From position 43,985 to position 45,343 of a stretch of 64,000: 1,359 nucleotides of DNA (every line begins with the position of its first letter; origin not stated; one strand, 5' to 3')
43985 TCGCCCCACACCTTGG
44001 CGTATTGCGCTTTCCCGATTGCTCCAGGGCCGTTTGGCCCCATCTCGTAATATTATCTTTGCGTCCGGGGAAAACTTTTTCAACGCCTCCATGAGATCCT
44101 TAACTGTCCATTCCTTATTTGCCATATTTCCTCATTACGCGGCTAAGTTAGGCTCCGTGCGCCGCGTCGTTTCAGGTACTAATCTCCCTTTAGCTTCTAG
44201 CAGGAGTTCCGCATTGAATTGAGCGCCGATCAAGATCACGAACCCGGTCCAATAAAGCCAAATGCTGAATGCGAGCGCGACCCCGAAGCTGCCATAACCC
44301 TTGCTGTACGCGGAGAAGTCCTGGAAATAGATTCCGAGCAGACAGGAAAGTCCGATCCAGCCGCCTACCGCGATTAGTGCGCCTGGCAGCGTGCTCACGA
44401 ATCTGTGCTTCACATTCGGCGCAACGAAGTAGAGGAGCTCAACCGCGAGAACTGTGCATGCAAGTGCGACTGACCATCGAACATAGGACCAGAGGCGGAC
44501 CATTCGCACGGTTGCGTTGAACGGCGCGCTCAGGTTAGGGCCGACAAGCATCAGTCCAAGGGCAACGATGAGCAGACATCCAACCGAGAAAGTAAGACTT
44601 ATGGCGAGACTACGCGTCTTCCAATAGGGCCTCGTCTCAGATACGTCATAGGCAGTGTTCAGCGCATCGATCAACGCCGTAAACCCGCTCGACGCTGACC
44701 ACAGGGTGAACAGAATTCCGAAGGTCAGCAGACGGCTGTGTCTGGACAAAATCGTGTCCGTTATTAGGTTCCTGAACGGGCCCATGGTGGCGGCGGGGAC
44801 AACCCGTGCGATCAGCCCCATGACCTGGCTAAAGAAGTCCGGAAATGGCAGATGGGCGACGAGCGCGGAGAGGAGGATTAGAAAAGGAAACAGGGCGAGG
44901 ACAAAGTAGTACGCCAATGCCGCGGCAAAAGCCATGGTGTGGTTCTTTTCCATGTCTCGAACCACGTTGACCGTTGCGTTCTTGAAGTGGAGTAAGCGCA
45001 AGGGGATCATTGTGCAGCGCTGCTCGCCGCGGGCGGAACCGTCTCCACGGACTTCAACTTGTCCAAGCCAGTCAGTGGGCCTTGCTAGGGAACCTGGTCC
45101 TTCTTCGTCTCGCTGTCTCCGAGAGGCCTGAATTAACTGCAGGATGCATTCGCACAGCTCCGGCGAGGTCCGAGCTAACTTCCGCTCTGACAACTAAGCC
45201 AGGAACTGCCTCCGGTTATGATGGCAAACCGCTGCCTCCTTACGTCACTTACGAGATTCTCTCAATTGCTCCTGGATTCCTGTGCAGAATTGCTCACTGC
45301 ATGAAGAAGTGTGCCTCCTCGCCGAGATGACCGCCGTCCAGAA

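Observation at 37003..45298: Five copies of an 18-19 nt quasi-palindrome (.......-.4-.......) in promoter regions of the Crp/Fnr-rich region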

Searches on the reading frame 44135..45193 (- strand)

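Call 6: search_protein_families(library=pfam, proteins=[window:44135-45193:-], max_evalue=0.01)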
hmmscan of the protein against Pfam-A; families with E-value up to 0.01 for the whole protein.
window:44135-45193:- (352 aa): 1 family
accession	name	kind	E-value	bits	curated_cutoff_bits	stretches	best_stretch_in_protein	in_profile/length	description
PF03631.20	Virul_fac_BrkB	-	1.3e-61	209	33.7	1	83-330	2-255/259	Virulence factor BrkB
